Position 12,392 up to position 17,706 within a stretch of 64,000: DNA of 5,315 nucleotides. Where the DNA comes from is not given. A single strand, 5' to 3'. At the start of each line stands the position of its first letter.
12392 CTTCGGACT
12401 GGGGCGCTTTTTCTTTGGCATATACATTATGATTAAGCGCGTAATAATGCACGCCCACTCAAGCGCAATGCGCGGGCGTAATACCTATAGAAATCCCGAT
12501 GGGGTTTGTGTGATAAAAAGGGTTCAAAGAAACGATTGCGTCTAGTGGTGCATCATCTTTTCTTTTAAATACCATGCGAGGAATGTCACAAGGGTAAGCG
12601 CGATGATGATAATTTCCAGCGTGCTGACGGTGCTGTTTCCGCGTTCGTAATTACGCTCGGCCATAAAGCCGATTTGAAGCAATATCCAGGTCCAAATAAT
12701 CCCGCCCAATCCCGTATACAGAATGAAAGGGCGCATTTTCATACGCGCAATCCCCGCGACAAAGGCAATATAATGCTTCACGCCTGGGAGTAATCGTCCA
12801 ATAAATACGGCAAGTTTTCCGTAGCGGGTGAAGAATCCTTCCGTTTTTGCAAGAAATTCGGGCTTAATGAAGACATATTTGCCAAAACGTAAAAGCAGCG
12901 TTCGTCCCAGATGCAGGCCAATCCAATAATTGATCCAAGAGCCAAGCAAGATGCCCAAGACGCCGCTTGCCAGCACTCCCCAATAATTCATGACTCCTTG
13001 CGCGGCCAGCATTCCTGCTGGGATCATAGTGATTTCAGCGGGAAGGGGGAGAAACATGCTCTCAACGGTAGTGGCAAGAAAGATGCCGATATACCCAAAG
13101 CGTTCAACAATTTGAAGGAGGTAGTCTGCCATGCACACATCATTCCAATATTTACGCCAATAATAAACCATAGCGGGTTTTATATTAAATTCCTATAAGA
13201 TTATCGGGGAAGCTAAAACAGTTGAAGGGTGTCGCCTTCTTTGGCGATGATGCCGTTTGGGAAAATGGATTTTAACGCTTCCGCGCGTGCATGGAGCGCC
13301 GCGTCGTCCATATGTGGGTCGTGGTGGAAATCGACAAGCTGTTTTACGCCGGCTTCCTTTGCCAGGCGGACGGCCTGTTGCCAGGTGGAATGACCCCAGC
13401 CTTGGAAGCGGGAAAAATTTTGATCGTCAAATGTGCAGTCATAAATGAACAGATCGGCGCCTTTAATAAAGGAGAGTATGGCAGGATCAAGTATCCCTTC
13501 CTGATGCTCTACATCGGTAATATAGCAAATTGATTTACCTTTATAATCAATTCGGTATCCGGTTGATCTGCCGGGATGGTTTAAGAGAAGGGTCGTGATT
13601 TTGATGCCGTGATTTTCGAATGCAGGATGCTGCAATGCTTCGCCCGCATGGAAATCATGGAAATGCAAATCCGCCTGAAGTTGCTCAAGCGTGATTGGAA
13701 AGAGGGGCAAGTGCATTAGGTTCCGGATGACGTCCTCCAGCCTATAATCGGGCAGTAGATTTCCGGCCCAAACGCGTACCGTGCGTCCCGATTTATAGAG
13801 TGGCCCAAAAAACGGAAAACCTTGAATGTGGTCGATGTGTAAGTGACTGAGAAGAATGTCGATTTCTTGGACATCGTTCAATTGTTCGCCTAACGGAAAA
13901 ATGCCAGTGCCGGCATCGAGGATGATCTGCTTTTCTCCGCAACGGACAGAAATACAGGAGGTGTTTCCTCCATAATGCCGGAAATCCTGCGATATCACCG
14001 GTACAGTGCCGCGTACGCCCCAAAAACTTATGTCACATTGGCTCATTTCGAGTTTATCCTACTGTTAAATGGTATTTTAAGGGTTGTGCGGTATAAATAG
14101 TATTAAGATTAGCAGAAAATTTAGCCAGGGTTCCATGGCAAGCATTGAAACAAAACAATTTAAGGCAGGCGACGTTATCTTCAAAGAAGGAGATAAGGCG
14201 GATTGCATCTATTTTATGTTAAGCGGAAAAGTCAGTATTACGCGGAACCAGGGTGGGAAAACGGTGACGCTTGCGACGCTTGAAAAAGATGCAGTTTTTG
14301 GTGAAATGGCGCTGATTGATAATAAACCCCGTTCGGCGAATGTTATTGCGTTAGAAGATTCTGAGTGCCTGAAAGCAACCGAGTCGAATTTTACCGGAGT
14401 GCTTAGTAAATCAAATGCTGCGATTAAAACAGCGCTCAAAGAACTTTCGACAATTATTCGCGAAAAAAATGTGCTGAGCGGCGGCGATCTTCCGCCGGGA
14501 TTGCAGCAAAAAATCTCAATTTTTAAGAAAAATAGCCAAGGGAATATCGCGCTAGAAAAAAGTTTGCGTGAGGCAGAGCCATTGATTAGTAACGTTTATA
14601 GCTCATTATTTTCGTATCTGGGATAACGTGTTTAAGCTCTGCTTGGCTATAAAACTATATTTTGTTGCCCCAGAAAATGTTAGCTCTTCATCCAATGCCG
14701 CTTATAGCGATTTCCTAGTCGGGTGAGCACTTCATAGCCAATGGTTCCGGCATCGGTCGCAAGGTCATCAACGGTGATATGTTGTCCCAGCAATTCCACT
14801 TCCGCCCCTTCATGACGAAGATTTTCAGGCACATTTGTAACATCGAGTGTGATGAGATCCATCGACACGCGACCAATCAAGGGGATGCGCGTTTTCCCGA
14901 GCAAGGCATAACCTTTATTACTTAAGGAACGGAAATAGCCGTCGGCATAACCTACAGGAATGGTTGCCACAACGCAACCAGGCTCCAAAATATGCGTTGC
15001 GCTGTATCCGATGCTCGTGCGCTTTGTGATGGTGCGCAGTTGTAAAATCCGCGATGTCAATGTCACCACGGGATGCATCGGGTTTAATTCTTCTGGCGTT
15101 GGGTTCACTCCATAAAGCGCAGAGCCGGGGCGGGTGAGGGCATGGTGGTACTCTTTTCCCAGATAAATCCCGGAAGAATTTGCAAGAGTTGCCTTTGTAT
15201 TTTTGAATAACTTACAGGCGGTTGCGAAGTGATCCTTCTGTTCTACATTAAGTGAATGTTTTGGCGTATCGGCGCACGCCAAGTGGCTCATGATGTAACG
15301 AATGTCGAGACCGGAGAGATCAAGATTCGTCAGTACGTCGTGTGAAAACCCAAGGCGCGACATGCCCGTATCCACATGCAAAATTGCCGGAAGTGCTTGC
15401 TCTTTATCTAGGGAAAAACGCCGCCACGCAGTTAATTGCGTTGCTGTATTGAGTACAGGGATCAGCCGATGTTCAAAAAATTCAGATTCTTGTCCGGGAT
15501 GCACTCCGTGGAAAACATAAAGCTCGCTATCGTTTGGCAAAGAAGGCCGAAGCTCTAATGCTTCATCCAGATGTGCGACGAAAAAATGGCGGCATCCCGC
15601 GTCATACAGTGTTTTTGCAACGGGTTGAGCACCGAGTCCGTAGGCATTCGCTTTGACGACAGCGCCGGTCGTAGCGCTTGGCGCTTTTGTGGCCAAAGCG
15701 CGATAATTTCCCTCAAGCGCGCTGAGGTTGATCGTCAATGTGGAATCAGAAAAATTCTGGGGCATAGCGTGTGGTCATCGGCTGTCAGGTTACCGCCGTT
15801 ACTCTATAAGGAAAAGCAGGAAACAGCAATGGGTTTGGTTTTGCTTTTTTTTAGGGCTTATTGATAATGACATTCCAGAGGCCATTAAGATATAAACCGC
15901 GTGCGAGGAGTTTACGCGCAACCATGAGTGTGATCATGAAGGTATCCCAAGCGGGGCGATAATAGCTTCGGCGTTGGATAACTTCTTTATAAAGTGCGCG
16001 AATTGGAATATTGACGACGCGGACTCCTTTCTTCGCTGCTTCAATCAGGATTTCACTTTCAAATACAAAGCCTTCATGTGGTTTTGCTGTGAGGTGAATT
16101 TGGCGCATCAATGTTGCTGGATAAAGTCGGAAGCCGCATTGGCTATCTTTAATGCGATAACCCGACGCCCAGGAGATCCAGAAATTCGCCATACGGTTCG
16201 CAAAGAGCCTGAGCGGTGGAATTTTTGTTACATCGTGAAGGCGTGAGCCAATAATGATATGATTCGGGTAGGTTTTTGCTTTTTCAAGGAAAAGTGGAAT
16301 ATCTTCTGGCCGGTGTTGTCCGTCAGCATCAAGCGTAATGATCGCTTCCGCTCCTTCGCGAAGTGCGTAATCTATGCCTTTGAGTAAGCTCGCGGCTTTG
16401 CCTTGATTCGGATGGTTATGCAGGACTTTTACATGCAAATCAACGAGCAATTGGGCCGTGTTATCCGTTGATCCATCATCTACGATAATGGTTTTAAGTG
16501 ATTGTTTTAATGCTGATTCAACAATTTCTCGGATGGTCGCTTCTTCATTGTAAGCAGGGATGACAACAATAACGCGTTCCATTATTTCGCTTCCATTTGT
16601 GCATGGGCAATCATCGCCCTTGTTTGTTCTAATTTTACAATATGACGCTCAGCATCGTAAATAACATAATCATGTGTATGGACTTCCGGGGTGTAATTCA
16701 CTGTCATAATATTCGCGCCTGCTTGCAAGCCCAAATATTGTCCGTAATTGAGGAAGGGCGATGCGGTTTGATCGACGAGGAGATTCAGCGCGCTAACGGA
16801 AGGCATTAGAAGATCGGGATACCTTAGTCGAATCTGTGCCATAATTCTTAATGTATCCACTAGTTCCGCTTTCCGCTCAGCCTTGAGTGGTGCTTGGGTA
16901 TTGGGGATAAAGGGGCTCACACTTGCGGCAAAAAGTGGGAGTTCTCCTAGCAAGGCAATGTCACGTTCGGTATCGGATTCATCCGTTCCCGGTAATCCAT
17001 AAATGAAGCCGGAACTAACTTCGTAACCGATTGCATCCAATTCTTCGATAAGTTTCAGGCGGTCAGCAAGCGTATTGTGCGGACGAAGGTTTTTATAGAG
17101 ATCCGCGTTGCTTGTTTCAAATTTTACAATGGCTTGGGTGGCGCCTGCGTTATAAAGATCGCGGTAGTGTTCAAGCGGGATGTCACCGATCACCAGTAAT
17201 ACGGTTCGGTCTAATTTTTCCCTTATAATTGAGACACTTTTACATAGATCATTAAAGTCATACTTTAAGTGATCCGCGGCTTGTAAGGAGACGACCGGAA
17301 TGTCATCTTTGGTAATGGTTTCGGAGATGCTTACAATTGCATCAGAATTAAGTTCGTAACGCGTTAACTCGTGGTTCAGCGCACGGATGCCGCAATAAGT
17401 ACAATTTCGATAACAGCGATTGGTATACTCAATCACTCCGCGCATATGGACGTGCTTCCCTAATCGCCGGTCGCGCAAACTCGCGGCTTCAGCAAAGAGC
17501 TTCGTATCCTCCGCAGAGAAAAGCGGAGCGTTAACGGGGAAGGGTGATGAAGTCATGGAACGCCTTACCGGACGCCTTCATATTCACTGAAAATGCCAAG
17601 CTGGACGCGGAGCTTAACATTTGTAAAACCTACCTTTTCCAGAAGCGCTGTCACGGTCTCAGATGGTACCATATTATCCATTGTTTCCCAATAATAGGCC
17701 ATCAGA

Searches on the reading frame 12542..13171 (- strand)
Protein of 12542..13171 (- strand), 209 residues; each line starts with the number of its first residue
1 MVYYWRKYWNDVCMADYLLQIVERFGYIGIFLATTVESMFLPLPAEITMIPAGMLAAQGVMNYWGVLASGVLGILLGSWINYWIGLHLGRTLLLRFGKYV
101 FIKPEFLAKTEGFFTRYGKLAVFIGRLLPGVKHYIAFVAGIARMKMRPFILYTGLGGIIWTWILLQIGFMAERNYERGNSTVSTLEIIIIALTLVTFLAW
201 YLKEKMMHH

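Call 16: search_protein_families(library=ncbifam, proteins=[window:12542-13171:-], max_evalue=0.00001)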
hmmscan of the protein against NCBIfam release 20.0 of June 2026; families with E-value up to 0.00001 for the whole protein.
window:12542-13171:- (209 aa): 3 families
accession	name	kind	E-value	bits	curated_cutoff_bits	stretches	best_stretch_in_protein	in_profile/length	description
NF052604.1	UndecprPTUtpABac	equivalog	5.3e-33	114.8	250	1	17-204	7-190/198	undecaprenyl phosphate transporter UptA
NF052605.1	UndecprPTUptAStph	equivalog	5.4e-20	72.2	300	1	16-198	3-192/197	undecaprenyl phosphate transporter UptA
NF008102.0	PRK10847.1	equivalog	8.5e-14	51.8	236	1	43-198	49-201/219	DedA family protein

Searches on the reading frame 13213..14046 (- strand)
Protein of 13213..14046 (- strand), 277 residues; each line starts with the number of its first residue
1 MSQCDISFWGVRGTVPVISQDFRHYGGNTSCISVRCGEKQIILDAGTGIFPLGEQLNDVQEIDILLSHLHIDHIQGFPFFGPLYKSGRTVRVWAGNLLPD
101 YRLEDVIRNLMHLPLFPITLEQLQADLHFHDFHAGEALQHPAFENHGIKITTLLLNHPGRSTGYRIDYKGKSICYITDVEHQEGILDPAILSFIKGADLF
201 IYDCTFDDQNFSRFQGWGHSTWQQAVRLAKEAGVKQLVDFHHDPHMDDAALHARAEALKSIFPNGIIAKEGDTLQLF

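Call 16: search_protein_families(library=ncbifam, proteins=[window:13213-14046:-], max_evalue=0.00001)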
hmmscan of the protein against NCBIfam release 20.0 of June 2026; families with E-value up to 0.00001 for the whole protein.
window:13213-14046:- (277 aa): 10 families
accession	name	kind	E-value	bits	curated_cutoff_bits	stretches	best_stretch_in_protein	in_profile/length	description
NF000801.0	PRK00055.1-3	equivalog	5.3e-25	88.1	252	2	169-276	203-303/307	ribonuclease Z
TIGR02651.1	RNase_Z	equivalog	8.7e-24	84.1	292.95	2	169-275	200-301/302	ribonuclease Z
NF002558.0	PRK02126.1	subfamily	3.3e-17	62.5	315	1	169-260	241-330/345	ribonuclease Z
NF041851.1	cyc_nuc_deg_phdiest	equivalog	1e-15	57.9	400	1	140-256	124-235/253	cyclic nucleotide-degrading phosphodiesterase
NF000800.0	PRK00055.1-1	equivalog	1.2e-12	47.5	398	1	188-270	217-299/305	ribonuclease Z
TIGR03307.1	PhnP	equivalog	6.6e-12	45.3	272.25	0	139-255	123-233/249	phosphonate metabolism protein PhnP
TIGR02649.1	true_RNase_BN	exception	3.2e-10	39.5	563.7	1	189-269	217-297/304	ribonuclease BN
NF041257.1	GntH_guanitoxin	equivalog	3.3e-08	32.8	333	1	29-226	31-238/374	guanitoxin biosynthesis MBL fold metallo-hydrolase GntH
NF000805.0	PRK00055.2-3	equivalog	3.5e-08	33.1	416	1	169-270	199-294/307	ribonuclease Z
NF038231.1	MBL_Geo_Pelo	equivalog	1.1e-06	28.5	360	1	31-241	36-222/250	GPMC system MBL fold metallohydrolase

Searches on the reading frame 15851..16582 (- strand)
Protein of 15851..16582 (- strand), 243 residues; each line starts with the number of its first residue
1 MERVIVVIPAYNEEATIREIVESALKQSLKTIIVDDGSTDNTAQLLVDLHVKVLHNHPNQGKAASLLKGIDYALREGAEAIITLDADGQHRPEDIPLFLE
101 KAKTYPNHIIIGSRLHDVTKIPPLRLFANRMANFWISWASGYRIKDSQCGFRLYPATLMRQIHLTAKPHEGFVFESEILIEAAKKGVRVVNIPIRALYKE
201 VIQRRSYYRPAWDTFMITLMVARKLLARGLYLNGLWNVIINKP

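Call 16: search_protein_families(library=ncbifam, proteins=[window:15851-16582:-], max_evalue=0.00001)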
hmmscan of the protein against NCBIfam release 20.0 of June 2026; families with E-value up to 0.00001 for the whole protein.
window:15851-16582:- (243 aa): 16 families
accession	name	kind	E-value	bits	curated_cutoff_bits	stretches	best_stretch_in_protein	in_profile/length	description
NF058614.1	PPMAGASynPpgS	equivalog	1.4e-28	99.9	370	1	4-201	2-201/226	polyprenyl-phospho-N-acetylgalactosaminyl synthase PpgS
TIGR04182.1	glyco_TIGR04182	equivalog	4.9e-25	88.5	325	1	4-223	2-216/293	S-layer glycoprotein N-glycosyltransferase AglJ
NF007986.1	PRK10714.1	equivalog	9.1e-16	57.7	529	1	2-174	6-181/316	undecaprenyl-phosphate 4-deoxy-4-formamido-L-arabinose transferase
NF041391.1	DPhHxTase_Halo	equivalog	3.1e-14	52.5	375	1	10-195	3-182/213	dolichyl-phosphate hexose transferase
TIGR03937.1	PgaC_IcaA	equivalog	1.9e-13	50.2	422.3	1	2-88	45-136/407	poly-beta-1,6-N-acetyl-D-glucosamine synthase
NF047588.1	GlcsyltransPgfSStrep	equivalog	1.6e-10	40.7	500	1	4-115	3-122/308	glycosyltransferase PgfS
NF041875.1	EPS_EpsD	equivalog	2e-10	40.6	370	1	6-122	3-126/325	exopolysaccharide biosynthesis glycosyltransferase EpsD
TIGR04283.1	glyco_like_mftF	equivalog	2.3e-09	37.2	182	1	6-75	3-73/221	TIGR04283 family arsenosugar biosynthesis glycosyltransferase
NF047683.1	TeichurnBiosyTuaG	equivalog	1.4e-08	34.7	400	1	3-95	7-104/252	teichuronic acid biosynthesis protein TuaG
TIGR01556.1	rhamnosyltran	subfamily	4.6e-08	32.6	200.55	1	12-99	4-95/281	rhamnosyltransferase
TIGR03469.1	HpnB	hypoth_equivalog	1.2e-07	31.1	379.25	1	3-104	45-162/386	hopene-associated glycosyltransferase HpnB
NF007482.0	PRK10073.1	equivalog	3.9e-07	29.4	423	1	3-74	7-85/334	glycosyltransferase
NF010496.0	PRK13915.1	equivalog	8.4e-07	28.4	262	1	2-56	31-91/307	glucosyl-3-phosphoglycerate synthase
TIGR03965.1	mycofact_glyco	equivalog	9.5e-07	28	280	1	3-74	75-154/467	mycofactocin biosynthesis glycosyltransferase MftF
NF041865.1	EpsU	equivalog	2.8e-06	26.6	700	1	5-189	42-235/394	exopolysaccharide biosynthesis GT2 family glycosyltransferase EpsU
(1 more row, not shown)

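Call 58: search_protein_families(library=pfam, proteins=[window:15851-16582:-], max_evalue=0.001)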
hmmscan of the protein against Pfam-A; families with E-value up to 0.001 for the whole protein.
window:15851-16582:- (243 aa): 3 families
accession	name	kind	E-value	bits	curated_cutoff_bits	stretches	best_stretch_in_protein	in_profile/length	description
PF00535.33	Glycos_transf_2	-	1.2e-30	107.1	23.3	1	6-127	2-128/168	Glycosyl transferase family 2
PF13641.12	Glyco_tranf_2_3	-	7.8e-05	23.2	27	1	3-83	2-91/230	Glycosyltransferase like family 2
PF10111.15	Glyco_tranf_2_2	-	0.00069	19.6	27.3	0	6-88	2-92/276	Glycosyltransferase like family 2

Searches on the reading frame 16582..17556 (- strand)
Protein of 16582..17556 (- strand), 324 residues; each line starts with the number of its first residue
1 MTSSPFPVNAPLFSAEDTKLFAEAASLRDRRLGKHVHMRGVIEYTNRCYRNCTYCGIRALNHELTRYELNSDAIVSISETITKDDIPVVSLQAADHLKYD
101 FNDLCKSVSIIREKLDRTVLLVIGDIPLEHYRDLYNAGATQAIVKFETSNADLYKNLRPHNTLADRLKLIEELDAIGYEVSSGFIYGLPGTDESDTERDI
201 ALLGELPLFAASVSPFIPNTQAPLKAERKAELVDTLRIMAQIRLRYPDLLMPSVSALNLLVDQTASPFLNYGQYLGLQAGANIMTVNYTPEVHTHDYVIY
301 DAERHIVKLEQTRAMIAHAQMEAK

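Call 16: search_protein_families(library=ncbifam, proteins=[window:16582-17556:-], max_evalue=0.00001)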
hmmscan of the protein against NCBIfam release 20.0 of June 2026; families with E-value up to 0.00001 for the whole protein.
window:16582-17556:- (324 aa): 9 families
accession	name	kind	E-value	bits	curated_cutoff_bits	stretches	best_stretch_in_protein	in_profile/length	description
TIGR03956.1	rSAM_HydE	equivalog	4.8e-51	174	254.6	1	17-302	28-307/340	[FeFe] hydrogenase H-cluster radical SAM maturase HydE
TIGR03910.1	pyrrolys_PylB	equivalog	3.6e-27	95.2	348.2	1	18-289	36-301/347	methylornithine synthase PylB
TIGR03957.1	rSAM_HmdB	equivalog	4.1e-20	72.2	320.9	1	17-251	18-255/317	5,10-methenyltetrahydromethanopterin hydrogenase cofactor biosynthesis protein HmdB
TIGR00433.2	bioB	equivalog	3.3e-18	66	225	1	17-248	19-253/307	biotin synthase BioB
TIGR02351.2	thiH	equivalog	5.4e-11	42.2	380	1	20-159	55-193/364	2-iminoacetate synthase ThiH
TIGR03700.1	mena_SCO4494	equivalog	2.5e-08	33.2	434.55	1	12-139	19-149/351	aminofutalosine synthase MqnE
TIGR03551.1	F420_cofH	equivalog_domain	1.2e-07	31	374.1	1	16-116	15-117/345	5-amino-6-(D-ribitylamino)uracil--L-tyrosine 4-hydroxyphenyl transferase CofH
TIGR03955.1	rSAM_HydG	equivalog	1.2e-06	27.2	312.15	1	18-168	65-221/470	[FeFe] hydrogenase H-cluster radical SAM maturase HydG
NF006308.0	PRK08508.1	equivalog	2.9e-06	26.7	377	1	47-248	16-219/279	biotin synthase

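Call 58: search_protein_families(library=pfam, proteins=[window:16582-17556:-], max_evalue=0.001)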
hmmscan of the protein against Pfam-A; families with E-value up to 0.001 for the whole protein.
window:16582-17556:- (324 aa): 1 family
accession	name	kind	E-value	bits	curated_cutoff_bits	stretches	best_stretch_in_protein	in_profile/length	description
PF04055.27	Radical_SAM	-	1.3e-15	58.4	29.5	1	42-202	1-165/166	Radical SAM superfamily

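Call 60: search_solved_structures(query=window:16582-17556:-, max_evalue=0.001)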
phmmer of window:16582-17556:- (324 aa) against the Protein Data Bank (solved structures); distinct sequences matched with E-value up to 0.001: 11.
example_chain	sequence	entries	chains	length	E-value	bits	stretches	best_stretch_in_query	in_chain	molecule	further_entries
7o1o_A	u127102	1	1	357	1.1e-41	146.5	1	19-306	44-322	[FeFe] hydrogenase maturase subunit HydE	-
5few_A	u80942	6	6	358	1.1e-41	146.4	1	19-306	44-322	[FeFe] hydrogenase maturase subunit HydE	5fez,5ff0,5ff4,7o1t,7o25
8qmk_A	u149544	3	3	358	1.1e-41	146.4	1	19-306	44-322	[FeFe] hydrogenase maturase subunit HydE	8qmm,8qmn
5fep_A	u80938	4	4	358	1.2e-41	146.4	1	19-306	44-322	[FeFe] hydrogenase maturase subunit HydE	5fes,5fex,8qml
7o1p_A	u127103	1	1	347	1.4e-41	146.1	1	19-303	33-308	[FeFe] hydrogenase maturase subunit HydE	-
3cix_A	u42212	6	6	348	1.4e-41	146.1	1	19-303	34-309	FeFe-Hydrogenase maturase | [FeFe] hydrogenase maturase subunit HydE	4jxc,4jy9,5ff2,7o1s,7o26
3ciw_A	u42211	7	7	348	1.5e-41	146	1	19-303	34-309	FeFe-Hydrogenase maturase | [FeFe] hydrogenase maturase subunit HydE | Biotin synthetase, putative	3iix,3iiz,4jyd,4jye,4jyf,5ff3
4jy8_A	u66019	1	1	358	1.6e-41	145.9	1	19-303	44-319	FEFE-HYDROGENASE MATURASE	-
3t7v_A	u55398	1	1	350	5.1e-15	58.9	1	19-302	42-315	methylornithine synthase PylB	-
8vcw_A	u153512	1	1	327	8.7e-06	28.6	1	22-260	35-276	Biotin synthase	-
4rtb_A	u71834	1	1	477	0.00017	24.3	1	17-157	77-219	HydG protein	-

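Call 64: search_protein_representatives(protein=window:16582-17556:-)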
Query: 324 residues. Proteins with E-value up to 0.001 (for the whole library): 1948; up to 1e-10: 795; up to 1e-30: 195. The best 150 are listed.
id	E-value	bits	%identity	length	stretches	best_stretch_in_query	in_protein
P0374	6.0e-84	298.4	52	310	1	22-311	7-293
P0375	3.6e-81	289.3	52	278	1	45-318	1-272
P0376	3.6e-81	289.3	48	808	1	18-322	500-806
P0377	6.7e-74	265.4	47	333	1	32-321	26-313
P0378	1.1e-58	215.4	41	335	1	14-312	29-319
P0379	5.1e-54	200.1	40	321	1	24-311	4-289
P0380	1.5e-49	185.5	38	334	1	32-321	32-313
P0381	8.3e-49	183.0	38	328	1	14-321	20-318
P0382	1.0e-48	182.7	38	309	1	16-316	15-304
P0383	1.6e-48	182.1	36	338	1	18-303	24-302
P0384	2.0e-48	181.8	37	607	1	19-312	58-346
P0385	5.2e-48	180.4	36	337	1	12-323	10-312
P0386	1.3e-46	175.9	42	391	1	16-316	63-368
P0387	1.4e-46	175.7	36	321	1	19-321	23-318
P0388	2.0e-46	175.2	38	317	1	16-322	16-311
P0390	6.0e-45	170.4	35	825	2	18-315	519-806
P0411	3.5e-40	154.7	37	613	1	16-322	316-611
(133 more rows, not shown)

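Call 65: search_protein_families(library=pfam, proteins=[P0376, P0390, P0384, P0411, P0374, P0377, P0378], max_evalue=0.0001)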
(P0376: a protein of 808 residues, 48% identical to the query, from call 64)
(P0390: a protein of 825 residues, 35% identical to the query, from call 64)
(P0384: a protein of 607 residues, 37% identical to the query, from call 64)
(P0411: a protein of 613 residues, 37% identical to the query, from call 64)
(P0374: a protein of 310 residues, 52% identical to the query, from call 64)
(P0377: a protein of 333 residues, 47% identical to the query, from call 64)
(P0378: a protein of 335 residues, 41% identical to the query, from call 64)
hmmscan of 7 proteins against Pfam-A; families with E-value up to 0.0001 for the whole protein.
P0376 (808 aa): 1 family
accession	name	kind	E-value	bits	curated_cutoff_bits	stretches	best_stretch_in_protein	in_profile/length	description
PF04055.27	Radical_SAM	-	3e-17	63.7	29.5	1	524-683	1-164/166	Radical SAM superfamily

P0390 (825 aa): 1 family
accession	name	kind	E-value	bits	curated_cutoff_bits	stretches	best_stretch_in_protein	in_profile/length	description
PF04055.27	Radical_SAM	-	1.1e-48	166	29.5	2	68-245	1-165/166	Radical SAM superfamily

P0384 (607 aa): 7 families
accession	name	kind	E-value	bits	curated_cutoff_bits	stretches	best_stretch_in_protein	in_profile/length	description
PF04055.27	Radical_SAM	-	6.6e-18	65.9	29.5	1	81-234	1-164/166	Radical SAM superfamily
PF13649.12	Methyltransf_25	-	1.3e-13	51.9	27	1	415-513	1-97/97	Methyltransferase domain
PF13489.12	Methyltransf_23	-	1.1e-10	42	27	1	400-555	8-156/164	Methyltransferase domain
PF08242.18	Methyltransf_12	-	2.6e-10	41.3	30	1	416-515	1-98/98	Methyltransferase domain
PF08241.18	Methyltransf_11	-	1.5e-09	38.8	21.2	1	416-517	1-95/95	Methyltransferase domain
PF03848.20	TehB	-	3.8e-08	33.4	20.4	1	412-517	31-132/193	Tellurite resistance protein TehB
PF13847.12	Methyltransf_31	-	3.6e-06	27.2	27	1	411-518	3-110/145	Methyltransferase domain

P0411 (613 aa): 1 family
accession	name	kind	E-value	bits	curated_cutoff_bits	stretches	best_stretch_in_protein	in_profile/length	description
PF04055.27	Radical_SAM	-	9.7e-13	49.1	29.5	1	342-493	1-159/166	Radical SAM superfamily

P0374 (310 aa): 1 family
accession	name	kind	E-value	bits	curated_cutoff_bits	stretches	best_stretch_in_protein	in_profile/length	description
PF04055.27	Radical_SAM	-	6.9e-18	65.8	29.5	1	27-181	1-160/166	Radical SAM superfamily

P0377 (333 aa): 1 family
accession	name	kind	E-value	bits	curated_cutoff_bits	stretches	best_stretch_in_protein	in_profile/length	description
PF04055.27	Radical_SAM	-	9.7e-16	58.8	29.5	1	36-196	1-165/166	Radical SAM superfamily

P0378 (335 aa): 1 family
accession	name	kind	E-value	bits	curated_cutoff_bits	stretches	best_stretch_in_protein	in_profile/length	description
PF04055.27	Radical_SAM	-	4.2e-19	69.8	29.5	1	57-215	1-163/166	Radical SAM superfamily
